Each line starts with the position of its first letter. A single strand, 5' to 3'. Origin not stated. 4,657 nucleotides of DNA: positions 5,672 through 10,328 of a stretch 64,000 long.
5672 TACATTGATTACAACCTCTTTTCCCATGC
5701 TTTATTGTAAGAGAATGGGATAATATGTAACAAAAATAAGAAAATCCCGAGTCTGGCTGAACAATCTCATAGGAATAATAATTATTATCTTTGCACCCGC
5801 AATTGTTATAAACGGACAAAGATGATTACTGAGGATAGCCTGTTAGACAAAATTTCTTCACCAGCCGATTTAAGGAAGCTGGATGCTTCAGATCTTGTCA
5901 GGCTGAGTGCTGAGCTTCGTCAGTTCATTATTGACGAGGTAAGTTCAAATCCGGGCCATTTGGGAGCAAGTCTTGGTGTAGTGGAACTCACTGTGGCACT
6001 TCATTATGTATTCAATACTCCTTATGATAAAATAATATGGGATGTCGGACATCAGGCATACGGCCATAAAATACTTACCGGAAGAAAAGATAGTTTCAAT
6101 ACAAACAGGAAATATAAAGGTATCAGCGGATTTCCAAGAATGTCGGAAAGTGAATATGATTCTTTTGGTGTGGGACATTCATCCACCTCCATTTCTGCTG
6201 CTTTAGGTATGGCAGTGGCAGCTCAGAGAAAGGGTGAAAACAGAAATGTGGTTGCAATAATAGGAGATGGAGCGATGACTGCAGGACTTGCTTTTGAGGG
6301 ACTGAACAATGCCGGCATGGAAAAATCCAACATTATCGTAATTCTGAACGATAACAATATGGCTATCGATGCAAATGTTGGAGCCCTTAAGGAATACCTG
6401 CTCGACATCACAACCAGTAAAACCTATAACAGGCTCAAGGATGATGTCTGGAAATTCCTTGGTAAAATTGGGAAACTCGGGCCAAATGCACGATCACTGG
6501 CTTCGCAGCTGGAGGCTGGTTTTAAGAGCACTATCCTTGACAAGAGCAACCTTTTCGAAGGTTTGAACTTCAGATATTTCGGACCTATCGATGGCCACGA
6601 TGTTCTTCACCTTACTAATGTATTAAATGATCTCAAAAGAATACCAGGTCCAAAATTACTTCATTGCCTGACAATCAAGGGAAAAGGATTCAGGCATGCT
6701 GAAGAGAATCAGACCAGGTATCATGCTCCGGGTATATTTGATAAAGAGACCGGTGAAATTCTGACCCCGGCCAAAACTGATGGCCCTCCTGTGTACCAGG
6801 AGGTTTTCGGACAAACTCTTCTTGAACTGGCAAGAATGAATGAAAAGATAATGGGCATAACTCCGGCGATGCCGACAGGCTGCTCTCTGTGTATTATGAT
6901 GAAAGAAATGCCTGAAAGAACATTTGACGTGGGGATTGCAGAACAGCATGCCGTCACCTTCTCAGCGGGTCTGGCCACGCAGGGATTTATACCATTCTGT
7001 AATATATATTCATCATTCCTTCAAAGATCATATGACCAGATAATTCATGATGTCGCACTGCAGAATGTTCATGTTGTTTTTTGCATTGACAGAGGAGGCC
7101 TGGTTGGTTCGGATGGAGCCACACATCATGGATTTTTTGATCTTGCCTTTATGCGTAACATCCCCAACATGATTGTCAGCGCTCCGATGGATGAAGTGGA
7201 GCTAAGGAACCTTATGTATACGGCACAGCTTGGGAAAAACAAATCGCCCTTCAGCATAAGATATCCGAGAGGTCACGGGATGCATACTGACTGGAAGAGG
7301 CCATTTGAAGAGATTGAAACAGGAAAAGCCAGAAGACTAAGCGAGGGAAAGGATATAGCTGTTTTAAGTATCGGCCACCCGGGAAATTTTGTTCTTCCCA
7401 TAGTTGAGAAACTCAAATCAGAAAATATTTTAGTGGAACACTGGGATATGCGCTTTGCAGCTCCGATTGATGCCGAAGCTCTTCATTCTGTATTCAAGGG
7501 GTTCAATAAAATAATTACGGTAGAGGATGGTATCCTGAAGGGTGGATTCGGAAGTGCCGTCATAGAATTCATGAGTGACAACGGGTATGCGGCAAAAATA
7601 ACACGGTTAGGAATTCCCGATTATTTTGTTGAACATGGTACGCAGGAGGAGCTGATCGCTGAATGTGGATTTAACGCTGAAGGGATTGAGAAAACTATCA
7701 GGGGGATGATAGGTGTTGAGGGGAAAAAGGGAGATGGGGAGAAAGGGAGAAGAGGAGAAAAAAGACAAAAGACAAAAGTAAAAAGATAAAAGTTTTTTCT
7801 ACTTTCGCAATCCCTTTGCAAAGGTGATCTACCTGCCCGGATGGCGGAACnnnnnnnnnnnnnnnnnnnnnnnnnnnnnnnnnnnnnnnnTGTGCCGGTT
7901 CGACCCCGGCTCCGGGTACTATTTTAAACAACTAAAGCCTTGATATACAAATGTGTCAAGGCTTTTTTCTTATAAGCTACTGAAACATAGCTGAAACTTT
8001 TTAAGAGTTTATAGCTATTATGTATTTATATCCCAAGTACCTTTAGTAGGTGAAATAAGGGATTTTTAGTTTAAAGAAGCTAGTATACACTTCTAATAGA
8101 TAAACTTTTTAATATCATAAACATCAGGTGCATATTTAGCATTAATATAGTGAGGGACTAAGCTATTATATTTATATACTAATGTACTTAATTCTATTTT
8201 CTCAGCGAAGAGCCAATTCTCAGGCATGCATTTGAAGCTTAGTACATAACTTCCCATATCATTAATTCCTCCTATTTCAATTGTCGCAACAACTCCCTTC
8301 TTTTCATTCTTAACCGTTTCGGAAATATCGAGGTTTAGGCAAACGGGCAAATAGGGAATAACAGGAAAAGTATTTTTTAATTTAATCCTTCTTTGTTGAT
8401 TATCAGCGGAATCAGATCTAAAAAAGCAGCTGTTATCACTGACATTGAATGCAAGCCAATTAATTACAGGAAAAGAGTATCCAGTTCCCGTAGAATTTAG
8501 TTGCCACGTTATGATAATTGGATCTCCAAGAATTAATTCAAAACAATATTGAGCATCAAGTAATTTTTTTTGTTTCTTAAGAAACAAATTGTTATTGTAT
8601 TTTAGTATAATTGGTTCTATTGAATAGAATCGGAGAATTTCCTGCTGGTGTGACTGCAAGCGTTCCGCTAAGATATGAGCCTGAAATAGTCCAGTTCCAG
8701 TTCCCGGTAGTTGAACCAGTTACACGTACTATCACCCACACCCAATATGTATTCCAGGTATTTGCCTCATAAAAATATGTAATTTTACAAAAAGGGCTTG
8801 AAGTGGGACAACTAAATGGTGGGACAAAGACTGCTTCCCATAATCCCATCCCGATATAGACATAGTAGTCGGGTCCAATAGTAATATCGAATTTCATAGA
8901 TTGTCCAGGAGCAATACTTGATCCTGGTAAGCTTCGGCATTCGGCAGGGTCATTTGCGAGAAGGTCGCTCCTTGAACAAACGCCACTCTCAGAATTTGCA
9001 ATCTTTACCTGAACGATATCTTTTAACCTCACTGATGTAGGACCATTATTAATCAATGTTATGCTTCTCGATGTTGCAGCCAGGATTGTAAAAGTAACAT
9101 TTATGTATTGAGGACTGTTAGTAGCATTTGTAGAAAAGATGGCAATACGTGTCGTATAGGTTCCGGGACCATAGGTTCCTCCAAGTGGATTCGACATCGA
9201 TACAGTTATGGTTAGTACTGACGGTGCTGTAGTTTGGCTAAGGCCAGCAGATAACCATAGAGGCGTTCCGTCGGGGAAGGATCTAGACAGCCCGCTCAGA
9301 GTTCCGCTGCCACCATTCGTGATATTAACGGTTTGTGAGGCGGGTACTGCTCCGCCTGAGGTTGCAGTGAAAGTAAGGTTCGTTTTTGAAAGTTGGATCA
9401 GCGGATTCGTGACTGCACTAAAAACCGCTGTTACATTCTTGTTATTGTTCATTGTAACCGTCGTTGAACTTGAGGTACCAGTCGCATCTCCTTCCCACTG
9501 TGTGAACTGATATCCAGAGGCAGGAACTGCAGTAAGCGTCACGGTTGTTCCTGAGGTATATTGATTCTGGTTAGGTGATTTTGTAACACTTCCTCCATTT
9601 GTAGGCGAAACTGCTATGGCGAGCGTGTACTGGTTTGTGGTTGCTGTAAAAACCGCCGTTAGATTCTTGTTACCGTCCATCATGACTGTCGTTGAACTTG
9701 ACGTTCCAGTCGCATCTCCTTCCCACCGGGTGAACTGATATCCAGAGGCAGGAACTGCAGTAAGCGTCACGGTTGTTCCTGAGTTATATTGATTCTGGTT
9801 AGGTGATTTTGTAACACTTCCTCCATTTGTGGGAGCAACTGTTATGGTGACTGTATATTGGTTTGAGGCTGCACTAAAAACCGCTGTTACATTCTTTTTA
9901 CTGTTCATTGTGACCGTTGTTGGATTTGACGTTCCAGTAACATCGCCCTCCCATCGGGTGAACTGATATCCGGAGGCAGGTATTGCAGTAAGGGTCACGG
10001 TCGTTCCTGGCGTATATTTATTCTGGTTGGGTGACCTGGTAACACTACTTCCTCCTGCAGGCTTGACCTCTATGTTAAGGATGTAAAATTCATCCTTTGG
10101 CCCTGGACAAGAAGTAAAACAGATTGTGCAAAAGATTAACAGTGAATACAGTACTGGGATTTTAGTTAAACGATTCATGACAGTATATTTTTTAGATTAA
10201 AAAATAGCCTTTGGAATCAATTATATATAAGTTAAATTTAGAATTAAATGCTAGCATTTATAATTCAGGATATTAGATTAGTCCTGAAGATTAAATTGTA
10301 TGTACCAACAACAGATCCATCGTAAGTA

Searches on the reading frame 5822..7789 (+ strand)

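Call 52: search_protein_families(library=pfam, proteins=[window:5822-7789:+], max_evalue=0.00001)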
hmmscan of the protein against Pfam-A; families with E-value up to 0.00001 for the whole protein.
window:5822-7789:+ (655 aa): 6 families
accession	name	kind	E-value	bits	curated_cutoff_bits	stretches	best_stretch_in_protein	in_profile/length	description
PF13292.11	DXP_synthase_N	-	2.8e-118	394.6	21.2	1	8-284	1-274/274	1-deoxy-D-xylulose-5-phosphate synthase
PF02779.29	Transket_pyr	-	6e-40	137.2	27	1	325-484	5-170/174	Transketolase, pyrimidine binding domain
PF02780.25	Transketolase_C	-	2.4e-24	86.1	25.9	1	501-622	1-124/124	Transketolase, C-terminal domain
PF00676.26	E1_dh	-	7.2e-08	32.2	22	1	120-183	103-166/300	Dehydrogenase E1 component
PF02775.26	TPP_enzyme_C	-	7.2e-07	29.6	21.9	1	112-180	22-84/151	Thiamine pyrophosphate enzyme, C-terminal TPP binding domain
PF00456.26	Transketolase_N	-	7.6e-06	25.6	22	0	32-187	9-192/334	Transketolase, thiamine diphosphate binding domain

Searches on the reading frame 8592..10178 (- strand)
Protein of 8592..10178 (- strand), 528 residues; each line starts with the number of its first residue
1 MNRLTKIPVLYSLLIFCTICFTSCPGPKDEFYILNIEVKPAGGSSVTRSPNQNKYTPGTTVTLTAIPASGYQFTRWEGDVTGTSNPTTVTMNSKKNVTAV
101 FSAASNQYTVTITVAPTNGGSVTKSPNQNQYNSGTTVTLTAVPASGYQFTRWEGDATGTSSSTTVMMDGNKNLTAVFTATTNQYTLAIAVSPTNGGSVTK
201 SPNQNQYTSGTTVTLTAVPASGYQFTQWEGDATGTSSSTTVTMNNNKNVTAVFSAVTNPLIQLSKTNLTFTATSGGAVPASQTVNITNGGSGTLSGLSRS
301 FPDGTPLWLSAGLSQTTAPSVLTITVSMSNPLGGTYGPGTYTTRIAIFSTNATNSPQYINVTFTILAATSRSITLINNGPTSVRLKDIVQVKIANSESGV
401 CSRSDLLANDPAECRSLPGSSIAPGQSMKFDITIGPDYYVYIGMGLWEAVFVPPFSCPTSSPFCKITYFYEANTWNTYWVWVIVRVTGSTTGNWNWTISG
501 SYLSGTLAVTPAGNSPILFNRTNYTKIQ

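Call 29: search_protein_families(library=pfam, proteins=[window:8592-10178:-], max_evalue=0.001)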
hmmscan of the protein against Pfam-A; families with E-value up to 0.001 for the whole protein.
window:8592-10178:- (528 aa): 2 families
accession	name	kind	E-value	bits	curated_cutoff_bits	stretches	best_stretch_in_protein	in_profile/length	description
PF18998.6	Flg_new_2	-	4.2e-55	184.1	23.6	3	187-256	2-72/73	Divergent InlB B-repeat domain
PF09479.16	Flg_new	-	1.5e-12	47.9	27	2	108-175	1-64/65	Listeria-Bacteroides repeat domain (List_Bact_rpt)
